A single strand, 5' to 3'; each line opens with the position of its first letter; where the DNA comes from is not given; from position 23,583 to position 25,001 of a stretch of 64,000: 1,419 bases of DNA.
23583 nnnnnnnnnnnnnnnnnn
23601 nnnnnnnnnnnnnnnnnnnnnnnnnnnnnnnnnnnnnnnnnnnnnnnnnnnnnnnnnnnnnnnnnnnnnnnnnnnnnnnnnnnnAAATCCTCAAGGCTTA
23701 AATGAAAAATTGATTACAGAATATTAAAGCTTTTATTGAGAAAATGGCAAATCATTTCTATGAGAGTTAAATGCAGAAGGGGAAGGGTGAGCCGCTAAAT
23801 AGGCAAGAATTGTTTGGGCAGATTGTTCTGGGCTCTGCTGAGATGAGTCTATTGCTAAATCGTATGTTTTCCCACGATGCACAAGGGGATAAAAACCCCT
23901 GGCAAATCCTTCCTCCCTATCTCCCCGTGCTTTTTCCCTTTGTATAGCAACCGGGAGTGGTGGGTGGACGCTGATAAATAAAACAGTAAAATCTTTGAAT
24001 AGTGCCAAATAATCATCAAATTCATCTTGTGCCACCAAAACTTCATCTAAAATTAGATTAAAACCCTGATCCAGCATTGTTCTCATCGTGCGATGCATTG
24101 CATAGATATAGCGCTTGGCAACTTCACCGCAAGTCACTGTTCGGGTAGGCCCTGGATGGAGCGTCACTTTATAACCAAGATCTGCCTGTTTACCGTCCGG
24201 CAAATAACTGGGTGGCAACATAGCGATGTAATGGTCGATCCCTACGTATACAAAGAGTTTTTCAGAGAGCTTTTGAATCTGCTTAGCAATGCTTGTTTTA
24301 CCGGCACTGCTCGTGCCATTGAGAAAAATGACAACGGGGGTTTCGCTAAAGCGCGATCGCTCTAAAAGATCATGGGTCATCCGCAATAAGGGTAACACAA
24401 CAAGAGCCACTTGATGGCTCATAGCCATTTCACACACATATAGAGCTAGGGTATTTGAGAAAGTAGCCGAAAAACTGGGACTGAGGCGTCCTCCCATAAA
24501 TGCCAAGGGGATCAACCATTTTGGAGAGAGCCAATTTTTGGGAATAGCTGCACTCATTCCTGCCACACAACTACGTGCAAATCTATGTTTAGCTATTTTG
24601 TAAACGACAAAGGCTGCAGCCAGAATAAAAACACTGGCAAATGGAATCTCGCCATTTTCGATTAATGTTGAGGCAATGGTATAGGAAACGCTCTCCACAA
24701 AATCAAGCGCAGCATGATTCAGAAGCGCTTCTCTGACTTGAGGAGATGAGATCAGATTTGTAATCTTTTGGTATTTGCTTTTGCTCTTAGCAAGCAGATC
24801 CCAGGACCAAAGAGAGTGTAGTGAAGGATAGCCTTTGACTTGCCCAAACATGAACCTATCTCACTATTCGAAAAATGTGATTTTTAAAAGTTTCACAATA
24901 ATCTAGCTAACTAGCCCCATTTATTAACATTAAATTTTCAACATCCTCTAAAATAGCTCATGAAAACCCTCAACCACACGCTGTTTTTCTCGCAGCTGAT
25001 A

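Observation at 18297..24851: Co-oriented cluster: membrane-anchored CPT-like kinase followed by four tandem PhyH-type dioxygenase paralogs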

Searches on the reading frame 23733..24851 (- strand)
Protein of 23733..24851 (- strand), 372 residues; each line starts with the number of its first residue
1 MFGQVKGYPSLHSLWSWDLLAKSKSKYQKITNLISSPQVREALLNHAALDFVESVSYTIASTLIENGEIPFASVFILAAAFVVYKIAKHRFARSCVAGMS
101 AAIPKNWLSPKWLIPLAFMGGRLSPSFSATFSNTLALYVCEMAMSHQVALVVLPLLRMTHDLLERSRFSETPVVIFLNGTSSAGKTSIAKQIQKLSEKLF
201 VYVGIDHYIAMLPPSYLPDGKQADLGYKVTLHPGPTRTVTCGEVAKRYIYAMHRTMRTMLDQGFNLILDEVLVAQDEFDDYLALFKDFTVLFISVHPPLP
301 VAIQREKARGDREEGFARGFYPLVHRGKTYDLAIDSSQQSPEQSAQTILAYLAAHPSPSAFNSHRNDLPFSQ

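Call 3: search_protein_families(library=pfam, proteins=[window:23733-24851:-], max_evalue=1)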
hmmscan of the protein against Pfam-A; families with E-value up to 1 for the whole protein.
window:23733-24851:- (372 aa): 7 families
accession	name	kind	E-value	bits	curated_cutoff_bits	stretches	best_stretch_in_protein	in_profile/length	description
PF07931.18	CPT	-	1.9e-38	132.4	22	1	174-350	3-169/172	Chloramphenicol phosphotransferase-like protein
PF13671.12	AAA_33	-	6.2e-09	36.7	27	1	174-313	1-122/143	AAA domain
PF06414.18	Zeta_toxin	-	2.3e-06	27.6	22.3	1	168-310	12-144/199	Zeta toxin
PF13238.12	AAA_18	-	0.00024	22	29.4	1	175-314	1-116/128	AAA domain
PF13191.12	AAA_16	-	0.00053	21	32.6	1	160-300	13-104/167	AAA ATPase domain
PF01583.26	APS_kinase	-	0.045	14.2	21.1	1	172-195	2-26/152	Adenylylsulphate kinase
PF00503.26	G-alpha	-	0.33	10.5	48.8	1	164-198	13-47/333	G-protein alpha subunit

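Call 4: search_protein_families(library=ncbifam, proteins=[window:23733-24851:-], max_evalue=1)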
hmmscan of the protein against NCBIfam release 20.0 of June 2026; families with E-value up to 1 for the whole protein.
window:23733-24851:- (372 aa): 12 families
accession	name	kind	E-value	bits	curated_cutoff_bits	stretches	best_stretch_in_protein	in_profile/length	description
NF033114.1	phos_trans_CPT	equivalog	1e-21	77.3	250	1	175-350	1-169/171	chloramphenicol phosphotransferase CPT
NF004035.0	PRK05506.1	subfamily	0.012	13.9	715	1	165-353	452-627/632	bifunctional sulfate adenylyltransferase subunit 1/adenylylsulfate kinase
NF005252.0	PRK06762.1-3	equivalog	0.023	14.4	258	0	170-200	9-39/189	hypothetical protein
NF004018.0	PRK05480.1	equivalog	0.024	14.1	180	1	170-208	4-43/210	uridine kinase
NF041574.1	antitoxPezT_Strep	equivalog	0.033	13.4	470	1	157-217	17-76/251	type II toxin-antitoxin system toxin PezT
TIGR00455.1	apsK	equivalog_domain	0.043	13.5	138.7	1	169-197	15-43/184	adenylyl-sulfate kinase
NF005255.0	PRK06762.2-2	equivalog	0.049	13.6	140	1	174-200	5-31/163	hypothetical protein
NF005251.0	PRK06762.1-1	equivalog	0.073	13.1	183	1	173-195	8-30/171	hypothetical protein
NF004041.0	PRK05541.1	subfamily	0.085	12.9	127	1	169-198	4-34/176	adenylyl-sulfate kinase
TIGR00390.1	hslU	equivalog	0.13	11.2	362.45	1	170-208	45-83/441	ATP-dependent protease ATPase subunit HslU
TIGR00235.1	udk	equivalog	0.15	11.7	220.3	1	171-208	5-43/207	uridine kinase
NF005115.0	PRK06547.1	equivalog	0.19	11.1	173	1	167-197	10-40/172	hypothetical protein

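Call 16: list_cluster_members(proteins=[P0001, P0002, P0013, window:23733-24851:-, window:12970-14199:+])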
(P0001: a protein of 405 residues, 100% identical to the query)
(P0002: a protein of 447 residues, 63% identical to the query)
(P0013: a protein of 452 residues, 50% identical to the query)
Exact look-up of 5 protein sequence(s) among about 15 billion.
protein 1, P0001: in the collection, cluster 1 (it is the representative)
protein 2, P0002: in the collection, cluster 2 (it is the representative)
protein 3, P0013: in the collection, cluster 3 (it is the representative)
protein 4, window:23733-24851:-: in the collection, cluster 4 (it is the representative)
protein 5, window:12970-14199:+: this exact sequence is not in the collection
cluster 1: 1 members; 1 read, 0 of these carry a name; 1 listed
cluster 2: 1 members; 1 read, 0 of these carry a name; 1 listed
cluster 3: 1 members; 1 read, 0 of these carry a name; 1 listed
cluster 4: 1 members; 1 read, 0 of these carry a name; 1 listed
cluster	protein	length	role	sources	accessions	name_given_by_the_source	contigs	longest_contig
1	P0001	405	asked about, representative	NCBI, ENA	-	-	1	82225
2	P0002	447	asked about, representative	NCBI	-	-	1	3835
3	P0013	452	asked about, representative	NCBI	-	-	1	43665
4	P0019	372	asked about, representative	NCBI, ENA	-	-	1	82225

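Call 17: find_homologous_proteins(query=window:23733-24851:-)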
Query window:23733-24851:- (372 aa): 23 proteins with E <= 0.001 among 4466 candidates.
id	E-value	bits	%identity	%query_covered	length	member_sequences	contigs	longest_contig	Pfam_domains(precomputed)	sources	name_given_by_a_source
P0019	9.1e-247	836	100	100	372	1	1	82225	PF06414.19,PF07931.19,PF13671.13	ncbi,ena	-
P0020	4.7e-96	340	49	92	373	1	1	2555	PF06414.19,PF07931.19,PF13671.13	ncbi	-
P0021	3.3e-74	269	66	53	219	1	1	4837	PF06414.19,PF07931.19,PF13671.13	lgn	-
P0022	7.9e-73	264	65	52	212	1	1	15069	PF06414.19,PF07931.19,PF13671.13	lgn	-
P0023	2.3e-64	236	61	52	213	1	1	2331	PF07931.19,PF13671.13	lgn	-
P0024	3.2e-62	229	50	58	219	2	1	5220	PF06414.19,PF07931.19,PF13671.13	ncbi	-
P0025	8.0e-61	225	52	53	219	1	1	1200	PF06414.19,PF07931.19,PF13671.13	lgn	-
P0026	3.3e-60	222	53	53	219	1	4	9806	PF06414.19,PF07931.19,PF13671.13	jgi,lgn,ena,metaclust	metaclust:\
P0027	4.7e-58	215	51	52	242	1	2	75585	PF06414.19,PF07931.19,PF13671.13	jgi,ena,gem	-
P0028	3.0e-50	190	48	52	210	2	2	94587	PF07931.19,PF13671.13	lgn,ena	-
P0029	4.6e-50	189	45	57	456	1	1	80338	PF13419.13,PF06414.19,PF00702.33,PF07931.19,PF13671.13,PF12710.14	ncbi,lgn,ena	-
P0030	7.8e-50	188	50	51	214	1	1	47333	PF06414.19,PF07931.19,PF13671.13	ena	-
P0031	4.5e-49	186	48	52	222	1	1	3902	PF06414.19,PF07931.19,PF13671.13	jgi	jgi:chloramphenicol 3-O phosphotransferase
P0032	3.8e-43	166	44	52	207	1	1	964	PF07931.19,PF13671.13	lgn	-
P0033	6.7e-43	166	42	52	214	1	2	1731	PF07931.19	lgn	-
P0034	7.0e-26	110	36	47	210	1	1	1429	PF07931.19,PF13671.13,PF13238.13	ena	-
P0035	4.8e-25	107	37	52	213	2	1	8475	PF07931.19,PF13671.13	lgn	-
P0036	8.6e-25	106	37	53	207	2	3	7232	PF07931.19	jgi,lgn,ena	-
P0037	3.7e-24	104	34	52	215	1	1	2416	PF07931.19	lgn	-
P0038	3.1e-22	98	36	52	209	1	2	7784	PF07931.19,PF13671.13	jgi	jgi:chloramphenicol 3-O phosphotransferase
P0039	5.8e-22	97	33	49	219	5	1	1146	PF07931.19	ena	-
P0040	1.9e-17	82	32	47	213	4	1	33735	PF06414.19,PF07931.19,PF13671.13,PF13238.13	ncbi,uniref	ncbi:chloramphenicol phosphotransferase CPT family protein [Streptomyces sp. NPDC058008]|uniref:chlo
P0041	4.1e-17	81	34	52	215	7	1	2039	PF07931.19,PF13671.13,PF13238.13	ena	-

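Call 65: search_solved_structures(query=window:23733-24851:-, max_evalue=0.01, show_alignments=2)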
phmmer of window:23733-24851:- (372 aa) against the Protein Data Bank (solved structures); distinct sequences matched with E-value up to 0.01: 1.
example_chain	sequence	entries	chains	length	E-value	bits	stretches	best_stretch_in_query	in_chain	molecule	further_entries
1grq_A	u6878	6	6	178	8.4e-11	45.1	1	173-352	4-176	CHLORAMPHENICOL 3-O PHOSPHOTRANSFERASE | CHLORAMPHENICOL PHOSPHOTRANSFERASE | PROTEIN (CHLORAMPHENICOL PHOSPHOTRANSFERASE)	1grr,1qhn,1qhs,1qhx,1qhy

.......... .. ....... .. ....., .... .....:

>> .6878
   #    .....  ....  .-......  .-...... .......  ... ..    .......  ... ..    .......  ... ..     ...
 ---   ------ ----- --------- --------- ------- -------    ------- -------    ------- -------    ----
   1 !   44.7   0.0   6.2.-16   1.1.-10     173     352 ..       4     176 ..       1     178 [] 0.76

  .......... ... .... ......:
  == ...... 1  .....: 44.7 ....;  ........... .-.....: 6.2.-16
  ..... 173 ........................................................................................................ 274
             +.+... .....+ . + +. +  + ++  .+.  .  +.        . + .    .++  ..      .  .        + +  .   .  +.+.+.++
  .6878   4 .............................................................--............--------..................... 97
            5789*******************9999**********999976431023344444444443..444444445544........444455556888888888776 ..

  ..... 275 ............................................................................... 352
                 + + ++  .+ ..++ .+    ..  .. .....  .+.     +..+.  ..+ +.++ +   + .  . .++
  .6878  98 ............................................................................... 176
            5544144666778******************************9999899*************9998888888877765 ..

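Call 81: find_encoding_contigs(protein=P0020, flank=5000, max_places=2)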
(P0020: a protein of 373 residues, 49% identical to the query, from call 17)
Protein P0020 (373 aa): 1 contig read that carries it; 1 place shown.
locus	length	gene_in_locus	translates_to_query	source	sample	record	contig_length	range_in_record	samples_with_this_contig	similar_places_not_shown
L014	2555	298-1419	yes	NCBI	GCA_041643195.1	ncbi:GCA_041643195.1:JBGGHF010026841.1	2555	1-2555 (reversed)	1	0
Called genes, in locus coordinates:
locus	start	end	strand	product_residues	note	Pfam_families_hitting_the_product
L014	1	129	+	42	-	?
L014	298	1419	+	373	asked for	PF06414:Zeta_toxin (faint), PF07931:CPT, PF13671:AAA_33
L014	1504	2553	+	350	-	?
